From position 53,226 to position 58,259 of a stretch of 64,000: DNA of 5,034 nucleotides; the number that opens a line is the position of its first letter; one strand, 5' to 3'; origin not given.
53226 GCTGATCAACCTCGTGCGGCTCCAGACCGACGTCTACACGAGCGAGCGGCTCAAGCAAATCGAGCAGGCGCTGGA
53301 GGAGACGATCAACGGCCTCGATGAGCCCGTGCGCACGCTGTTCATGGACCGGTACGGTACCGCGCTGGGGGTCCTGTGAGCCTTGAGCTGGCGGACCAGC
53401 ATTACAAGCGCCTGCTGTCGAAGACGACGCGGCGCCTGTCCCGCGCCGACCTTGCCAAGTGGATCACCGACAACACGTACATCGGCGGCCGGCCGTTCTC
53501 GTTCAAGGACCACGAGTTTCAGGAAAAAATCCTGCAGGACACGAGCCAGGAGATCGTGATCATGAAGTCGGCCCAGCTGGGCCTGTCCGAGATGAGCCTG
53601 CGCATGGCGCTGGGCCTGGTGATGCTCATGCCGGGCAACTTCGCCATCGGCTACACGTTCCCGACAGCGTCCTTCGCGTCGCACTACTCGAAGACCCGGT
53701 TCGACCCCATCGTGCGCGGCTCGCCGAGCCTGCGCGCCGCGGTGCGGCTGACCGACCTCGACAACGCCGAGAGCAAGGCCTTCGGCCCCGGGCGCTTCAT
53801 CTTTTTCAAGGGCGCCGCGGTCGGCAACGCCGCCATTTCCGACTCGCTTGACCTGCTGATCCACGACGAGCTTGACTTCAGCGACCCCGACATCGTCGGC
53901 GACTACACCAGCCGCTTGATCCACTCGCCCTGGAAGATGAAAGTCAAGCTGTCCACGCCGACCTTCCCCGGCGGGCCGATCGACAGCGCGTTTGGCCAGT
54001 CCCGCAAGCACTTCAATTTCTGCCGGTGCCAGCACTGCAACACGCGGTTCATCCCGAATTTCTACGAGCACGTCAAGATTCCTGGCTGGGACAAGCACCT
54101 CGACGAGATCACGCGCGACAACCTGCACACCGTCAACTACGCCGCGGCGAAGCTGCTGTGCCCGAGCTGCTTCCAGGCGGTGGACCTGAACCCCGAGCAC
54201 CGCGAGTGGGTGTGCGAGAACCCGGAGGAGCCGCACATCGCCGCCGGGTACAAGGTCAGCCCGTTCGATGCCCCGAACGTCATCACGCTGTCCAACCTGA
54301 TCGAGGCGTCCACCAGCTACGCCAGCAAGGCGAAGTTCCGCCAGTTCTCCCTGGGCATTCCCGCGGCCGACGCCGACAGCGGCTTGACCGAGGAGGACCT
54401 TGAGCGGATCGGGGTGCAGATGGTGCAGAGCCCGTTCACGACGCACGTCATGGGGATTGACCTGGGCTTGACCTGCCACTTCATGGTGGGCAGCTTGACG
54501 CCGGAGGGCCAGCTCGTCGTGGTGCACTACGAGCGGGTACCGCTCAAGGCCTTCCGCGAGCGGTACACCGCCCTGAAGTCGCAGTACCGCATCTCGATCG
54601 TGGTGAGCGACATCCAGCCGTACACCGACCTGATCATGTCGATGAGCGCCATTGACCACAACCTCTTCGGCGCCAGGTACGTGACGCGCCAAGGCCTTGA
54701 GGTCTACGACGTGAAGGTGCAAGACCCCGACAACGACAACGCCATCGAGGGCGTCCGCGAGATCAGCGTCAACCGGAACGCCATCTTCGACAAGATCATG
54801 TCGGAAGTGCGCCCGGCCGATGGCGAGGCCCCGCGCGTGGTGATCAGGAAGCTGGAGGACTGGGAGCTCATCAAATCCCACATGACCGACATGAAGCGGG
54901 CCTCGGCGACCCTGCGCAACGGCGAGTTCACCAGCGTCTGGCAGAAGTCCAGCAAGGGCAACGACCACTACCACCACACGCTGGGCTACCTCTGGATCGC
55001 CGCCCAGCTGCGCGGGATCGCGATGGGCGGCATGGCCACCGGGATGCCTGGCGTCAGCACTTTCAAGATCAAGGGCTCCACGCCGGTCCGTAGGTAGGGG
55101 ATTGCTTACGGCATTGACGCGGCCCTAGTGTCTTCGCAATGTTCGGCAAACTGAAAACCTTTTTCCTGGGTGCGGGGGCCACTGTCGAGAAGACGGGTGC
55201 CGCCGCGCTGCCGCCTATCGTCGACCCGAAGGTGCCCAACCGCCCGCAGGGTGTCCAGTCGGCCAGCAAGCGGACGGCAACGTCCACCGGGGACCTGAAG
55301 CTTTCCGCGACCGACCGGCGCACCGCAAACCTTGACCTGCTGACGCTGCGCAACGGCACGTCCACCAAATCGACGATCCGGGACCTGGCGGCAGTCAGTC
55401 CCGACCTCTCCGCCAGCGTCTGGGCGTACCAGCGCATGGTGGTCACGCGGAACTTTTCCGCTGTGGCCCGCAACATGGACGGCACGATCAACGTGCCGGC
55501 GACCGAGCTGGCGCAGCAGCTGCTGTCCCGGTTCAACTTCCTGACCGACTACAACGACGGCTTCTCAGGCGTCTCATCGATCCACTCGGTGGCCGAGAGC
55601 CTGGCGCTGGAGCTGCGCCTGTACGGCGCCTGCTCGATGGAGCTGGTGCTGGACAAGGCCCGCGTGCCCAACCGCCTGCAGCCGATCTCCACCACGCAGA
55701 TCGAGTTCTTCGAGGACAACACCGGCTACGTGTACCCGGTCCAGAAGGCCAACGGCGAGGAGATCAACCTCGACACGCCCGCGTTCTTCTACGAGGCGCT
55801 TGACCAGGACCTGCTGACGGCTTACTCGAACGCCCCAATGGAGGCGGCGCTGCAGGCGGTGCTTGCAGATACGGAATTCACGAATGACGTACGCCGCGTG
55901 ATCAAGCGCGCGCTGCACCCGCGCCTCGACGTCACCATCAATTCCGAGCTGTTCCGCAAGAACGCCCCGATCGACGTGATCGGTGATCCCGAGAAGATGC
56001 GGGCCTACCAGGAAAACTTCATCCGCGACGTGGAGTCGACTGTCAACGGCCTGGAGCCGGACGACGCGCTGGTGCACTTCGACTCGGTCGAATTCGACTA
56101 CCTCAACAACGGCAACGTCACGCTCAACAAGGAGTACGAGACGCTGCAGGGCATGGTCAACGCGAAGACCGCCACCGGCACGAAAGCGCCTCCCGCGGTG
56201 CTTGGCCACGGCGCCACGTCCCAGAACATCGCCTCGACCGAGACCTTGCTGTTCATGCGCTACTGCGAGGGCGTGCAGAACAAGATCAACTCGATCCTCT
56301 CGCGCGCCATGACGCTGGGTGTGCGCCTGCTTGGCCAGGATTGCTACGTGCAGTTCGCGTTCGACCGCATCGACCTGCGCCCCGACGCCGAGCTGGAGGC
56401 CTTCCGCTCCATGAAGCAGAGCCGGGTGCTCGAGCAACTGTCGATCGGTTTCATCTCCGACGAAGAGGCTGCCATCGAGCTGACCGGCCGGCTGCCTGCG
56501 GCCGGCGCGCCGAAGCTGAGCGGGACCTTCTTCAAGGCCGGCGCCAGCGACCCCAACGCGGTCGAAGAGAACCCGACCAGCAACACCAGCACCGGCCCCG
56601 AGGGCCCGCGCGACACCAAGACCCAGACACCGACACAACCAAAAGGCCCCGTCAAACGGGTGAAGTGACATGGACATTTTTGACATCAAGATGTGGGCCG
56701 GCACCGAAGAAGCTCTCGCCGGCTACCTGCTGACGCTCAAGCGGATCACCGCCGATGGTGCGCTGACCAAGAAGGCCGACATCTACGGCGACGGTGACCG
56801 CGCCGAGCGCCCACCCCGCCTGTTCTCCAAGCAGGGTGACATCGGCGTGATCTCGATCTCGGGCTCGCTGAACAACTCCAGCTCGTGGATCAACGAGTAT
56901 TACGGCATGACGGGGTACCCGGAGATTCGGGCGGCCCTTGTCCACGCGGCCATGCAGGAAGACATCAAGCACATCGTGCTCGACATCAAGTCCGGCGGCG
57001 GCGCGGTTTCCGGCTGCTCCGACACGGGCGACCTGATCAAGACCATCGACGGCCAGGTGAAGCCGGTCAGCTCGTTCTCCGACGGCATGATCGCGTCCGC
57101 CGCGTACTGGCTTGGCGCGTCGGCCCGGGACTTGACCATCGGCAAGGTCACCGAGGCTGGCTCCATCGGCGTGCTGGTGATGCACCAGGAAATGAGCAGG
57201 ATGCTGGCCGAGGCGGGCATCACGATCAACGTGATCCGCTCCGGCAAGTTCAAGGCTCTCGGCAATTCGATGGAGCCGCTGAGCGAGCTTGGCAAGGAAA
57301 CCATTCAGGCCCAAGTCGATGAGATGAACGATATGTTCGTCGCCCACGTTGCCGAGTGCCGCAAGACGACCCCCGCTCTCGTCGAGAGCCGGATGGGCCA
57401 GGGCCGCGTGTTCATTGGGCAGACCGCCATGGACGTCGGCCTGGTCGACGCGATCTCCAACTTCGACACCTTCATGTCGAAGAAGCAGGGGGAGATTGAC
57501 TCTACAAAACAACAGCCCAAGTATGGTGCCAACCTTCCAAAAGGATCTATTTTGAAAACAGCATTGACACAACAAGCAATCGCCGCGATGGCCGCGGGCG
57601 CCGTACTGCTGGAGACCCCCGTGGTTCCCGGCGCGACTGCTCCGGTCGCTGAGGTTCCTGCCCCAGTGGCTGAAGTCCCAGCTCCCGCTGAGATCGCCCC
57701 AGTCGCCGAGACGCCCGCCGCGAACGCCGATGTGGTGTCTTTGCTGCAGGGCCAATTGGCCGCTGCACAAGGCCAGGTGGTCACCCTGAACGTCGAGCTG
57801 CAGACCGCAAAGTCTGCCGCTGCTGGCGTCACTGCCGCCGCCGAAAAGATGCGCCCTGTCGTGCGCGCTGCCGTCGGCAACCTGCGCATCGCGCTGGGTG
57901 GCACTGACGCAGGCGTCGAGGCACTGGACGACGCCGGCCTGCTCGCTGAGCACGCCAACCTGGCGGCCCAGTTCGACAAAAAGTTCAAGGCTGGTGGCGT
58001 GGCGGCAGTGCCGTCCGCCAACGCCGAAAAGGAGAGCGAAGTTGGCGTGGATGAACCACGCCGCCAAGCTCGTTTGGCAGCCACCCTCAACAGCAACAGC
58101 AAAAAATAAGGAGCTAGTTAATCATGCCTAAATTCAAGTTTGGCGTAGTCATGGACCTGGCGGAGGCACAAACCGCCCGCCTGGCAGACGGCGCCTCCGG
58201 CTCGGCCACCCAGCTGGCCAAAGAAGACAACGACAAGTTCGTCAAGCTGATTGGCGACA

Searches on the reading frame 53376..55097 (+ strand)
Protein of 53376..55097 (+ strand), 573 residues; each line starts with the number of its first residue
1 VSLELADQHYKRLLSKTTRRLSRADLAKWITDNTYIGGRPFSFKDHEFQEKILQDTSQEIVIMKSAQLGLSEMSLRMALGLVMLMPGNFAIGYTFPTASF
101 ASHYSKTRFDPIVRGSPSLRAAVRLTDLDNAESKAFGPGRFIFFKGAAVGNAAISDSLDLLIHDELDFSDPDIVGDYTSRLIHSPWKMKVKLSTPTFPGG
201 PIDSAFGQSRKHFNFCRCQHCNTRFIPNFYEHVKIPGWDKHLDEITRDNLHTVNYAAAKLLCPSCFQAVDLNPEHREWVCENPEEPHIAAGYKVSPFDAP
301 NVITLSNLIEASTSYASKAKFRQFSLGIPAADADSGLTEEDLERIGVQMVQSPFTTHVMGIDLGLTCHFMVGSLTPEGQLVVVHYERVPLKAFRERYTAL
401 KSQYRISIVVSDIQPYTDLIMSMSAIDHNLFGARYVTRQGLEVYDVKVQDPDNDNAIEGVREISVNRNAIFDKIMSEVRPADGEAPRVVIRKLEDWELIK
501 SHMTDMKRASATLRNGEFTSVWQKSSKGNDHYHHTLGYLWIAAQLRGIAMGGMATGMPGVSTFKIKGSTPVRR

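Call 6: search_protein_families(library=phrogs, proteins=[window:53376-55097:+], max_evalue=0.00001)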
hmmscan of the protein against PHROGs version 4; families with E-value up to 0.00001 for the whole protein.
window:53376-55097:+ (573 aa): 5 families
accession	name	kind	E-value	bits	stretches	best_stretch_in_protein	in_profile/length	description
phrog_675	-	head and packaging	6.6e-86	289.8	1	15-546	13-550/576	terminase large subunit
phrog_15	-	head and packaging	3.8e-23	82.8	1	57-307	399-656/1330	terminase large subunit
phrog_21311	-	head and packaging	2.9e-10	41.3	1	96-282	2-193/218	terminase large subunit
phrog_12876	-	head and packaging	1.9e-06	28.7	1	104-326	9-234/235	terminase large subunit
phrog_9315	-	head and packaging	9.2e-06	26.4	0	47-106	67-127/130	terminase large subunit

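Call 11: search_dna_similar(query=window:53376-55097:+, collection=phages, mode=protein, max_rows=25)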
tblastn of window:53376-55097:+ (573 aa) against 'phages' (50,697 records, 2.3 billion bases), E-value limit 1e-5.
Records with a match: 681; places in all: 681; records where one place covers at least 80% of the query: 160.
Best place of each record, by identity: <60% 681.
By first word of the organism name: Staphylococcus 278; Bacillus 214; Listeria 54; Enterococcus 45; Vibrio 26; Lactobacillus 21; Wolbachia 6; Pseudomonas 5; Acinetobacter 5; Thermus 4; and 16 more.
By host as written in the record: Staphylococcus aureus 96; - 73; Listeria monocytogenes 43; Bacillus cereus 26; Bacillus subtilis 23; Staphylococcus sp. 21; Bacillus thuringiensis subsp. kurstaki 20; Staphylococcus carnosus TM300 17; and 167 more.
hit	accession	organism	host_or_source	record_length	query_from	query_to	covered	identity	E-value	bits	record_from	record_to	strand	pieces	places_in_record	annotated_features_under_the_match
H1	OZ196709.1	Vibrio phage K45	Seawater and oysters mix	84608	24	567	95%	30.3%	1e-61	226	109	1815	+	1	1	terminase large subunit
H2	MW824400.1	Vibrio phage 51E28.4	Vibrio crassostreae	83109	24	567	95%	29.8%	5e-62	227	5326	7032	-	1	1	hypothetical protein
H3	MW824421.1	Vibrio phage 51E28.1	Vibrio crassostreae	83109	24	567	95%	29.8%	8e-62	227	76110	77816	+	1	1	hypothetical protein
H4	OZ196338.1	Vibrio phage K404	Seawater and oysters mix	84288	24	547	91%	30.9%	1e-63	232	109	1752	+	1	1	terminase large subunit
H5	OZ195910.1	Vibrio phage K478b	Seawater and oysters mix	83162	24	558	93%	29.7%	4e-57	213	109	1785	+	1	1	terminase large subunit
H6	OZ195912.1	Vibrio phage K478a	Seawater and oysters mix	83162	24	558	93%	29.7%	4e-57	213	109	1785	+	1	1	terminase large subunit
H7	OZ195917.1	Vibrio phage K468a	Seawater and oysters mix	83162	24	558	93%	29.7%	4e-57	213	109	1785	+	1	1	terminase large subunit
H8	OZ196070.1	Vibrio phage K449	Seawater and oysters mix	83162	24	558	93%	29.7%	4e-57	213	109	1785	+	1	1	terminase large subunit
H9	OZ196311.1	Vibrio phage K473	Seawater and oysters mix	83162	24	558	93%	29.7%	4e-57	213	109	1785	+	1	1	terminase large subunit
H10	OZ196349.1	Vibrio phage K381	Seawater and oysters mix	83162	24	558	93%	29.7%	4e-57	213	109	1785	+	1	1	terminase large subunit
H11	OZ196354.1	Vibrio phage K376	Seawater and oysters mix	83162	24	558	93%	29.7%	4e-57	213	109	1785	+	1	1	terminase large subunit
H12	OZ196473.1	Vibrio phage K486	Seawater and oysters mix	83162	24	558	93%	29.7%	4e-57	213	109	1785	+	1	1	terminase large subunit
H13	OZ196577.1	Vibrio phage K405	Seawater and oysters mix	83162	24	558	93%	29.7%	4e-57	213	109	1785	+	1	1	terminase large subunit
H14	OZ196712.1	Vibrio phage K462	Seawater and oysters mix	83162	24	558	93%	29.7%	4e-57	213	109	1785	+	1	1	terminase large subunit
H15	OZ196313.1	Vibrio phage K468b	Seawater and oysters mix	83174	24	558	93%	29.7%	4e-57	213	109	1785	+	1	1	terminase large subunit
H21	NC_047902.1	Pseudomonas phage PMBT3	Pseudomonas grimontii MBTL2-21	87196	26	573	96%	29.0%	3e-57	213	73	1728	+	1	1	terminase large subunit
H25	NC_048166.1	Pseudomonas phage Lana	Pseudomonas sp.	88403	26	561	94%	29.0%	6e-53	201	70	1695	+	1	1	terminase large subunit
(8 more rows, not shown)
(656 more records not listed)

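Call 53: get_annotated_region(hit=H21, flank=500)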
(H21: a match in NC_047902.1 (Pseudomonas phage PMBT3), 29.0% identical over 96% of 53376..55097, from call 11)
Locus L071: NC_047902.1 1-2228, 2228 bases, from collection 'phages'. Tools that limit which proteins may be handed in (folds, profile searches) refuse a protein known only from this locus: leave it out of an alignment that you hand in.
description: Pseudomonas phage PMBT3, complete genome.
organism: Pseudomonas phage PMBT3 (NCBI taxid 2059856)
taxonomy: Viruses; Duplodnaviria; Heunggongvirae; Uroviricota; Caudoviricetes; Maxrubnervirus; Maxrubnervirus PMBT3
host: Pseudomonas grimontii MBTL2-21; source: sewage; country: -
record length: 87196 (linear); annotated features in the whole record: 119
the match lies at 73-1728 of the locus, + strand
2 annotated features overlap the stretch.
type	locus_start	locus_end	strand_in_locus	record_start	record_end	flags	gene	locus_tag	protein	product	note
CDS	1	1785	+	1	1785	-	-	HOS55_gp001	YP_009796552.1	terminase large subunit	-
CDS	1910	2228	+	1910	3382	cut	-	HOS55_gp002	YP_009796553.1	portal protein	-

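Call 54: get_annotated_region(hit=H25, flank=500)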
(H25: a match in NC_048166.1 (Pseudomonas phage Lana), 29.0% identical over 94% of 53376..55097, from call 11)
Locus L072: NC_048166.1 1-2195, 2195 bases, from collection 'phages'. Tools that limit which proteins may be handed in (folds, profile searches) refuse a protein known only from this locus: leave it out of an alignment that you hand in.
description: Pseudomonas phage Lana, complete genome.
organism: Pseudomonas phage Lana (NCBI taxid 2530172)
taxonomy: Viruses; Duplodnaviria; Heunggongvirae; Uroviricota; Caudoviricetes; Lanavirus; Lanavirus lana
host: Pseudomonas sp.; source: groundwater; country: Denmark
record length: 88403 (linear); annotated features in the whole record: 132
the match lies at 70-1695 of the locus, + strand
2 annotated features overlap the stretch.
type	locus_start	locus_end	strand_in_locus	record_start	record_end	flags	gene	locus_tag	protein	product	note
CDS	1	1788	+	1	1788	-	-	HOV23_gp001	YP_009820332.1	terminase large subunit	gp1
CDS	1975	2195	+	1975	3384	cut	-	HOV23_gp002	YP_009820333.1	portal protein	gp2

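Call 55: get_annotated_region(hit=H1, flank=500)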
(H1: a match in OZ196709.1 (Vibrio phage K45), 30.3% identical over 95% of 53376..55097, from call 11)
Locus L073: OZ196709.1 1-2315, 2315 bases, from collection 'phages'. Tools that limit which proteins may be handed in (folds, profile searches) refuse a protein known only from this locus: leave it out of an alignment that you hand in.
description: Vibrio phage K45 genome assembly, chromosome: VPK45_1.
organism: Vibrio phage K45 (NCBI taxid 3105717)
taxonomy: Viruses
host: -; source: Seawater and oysters mix; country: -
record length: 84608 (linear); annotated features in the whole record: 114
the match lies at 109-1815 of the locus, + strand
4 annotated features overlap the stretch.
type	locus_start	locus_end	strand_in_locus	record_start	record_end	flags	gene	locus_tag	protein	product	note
CDS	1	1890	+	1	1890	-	-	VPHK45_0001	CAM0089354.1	terminase large subunit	-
CDS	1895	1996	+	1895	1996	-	-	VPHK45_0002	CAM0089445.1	hypothetical protein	-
CDS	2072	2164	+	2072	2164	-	-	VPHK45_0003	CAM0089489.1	hypothetical protein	-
CDS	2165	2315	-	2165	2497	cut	-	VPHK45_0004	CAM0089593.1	hypothetical protein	-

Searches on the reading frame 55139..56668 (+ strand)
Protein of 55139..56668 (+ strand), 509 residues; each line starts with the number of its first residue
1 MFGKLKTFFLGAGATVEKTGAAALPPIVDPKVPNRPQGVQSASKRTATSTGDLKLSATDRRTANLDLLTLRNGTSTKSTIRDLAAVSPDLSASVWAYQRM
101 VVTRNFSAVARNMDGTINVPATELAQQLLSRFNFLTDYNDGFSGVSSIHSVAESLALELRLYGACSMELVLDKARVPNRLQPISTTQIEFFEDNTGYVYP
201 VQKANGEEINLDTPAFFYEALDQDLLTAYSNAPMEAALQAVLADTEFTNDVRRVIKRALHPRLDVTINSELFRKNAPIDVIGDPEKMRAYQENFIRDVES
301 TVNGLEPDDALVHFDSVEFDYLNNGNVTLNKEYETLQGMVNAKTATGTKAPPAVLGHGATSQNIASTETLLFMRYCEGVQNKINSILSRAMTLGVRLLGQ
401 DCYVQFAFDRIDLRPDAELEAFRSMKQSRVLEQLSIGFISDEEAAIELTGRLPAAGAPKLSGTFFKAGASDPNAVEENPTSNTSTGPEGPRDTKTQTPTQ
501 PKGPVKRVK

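Call 6: search_protein_families(library=phrogs, proteins=[window:55139-56668:+], max_evalue=0.00001)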
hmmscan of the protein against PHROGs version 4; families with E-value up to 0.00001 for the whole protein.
window:55139-56668:+ (509 aa): 1 family
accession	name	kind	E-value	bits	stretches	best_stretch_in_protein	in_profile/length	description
phrog_3753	-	head and packaging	8.7e-78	263.3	1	49-485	30-456/503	portal protein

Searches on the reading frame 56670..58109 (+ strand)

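Call 34: search_protein_families(library=phrogs, proteins=[window:56670-58109:+], max_evalue=0.0001)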
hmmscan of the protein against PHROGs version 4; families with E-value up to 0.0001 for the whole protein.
window:56670-58109:+ (479 aa): 4 families
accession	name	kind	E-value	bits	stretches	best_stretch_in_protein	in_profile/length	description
phrog_53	-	head and packaging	1.2e-71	243.6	1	41-472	59-457/583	head maturation protease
phrog_33023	-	unknown function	8.7e-57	194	1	49-282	59-294/507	-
phrog_4759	-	unknown function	1.7e-18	68.1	1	25-181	51-204/209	-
phrog_24209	-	unknown function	9.2e-06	26.5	1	80-124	1-45/49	-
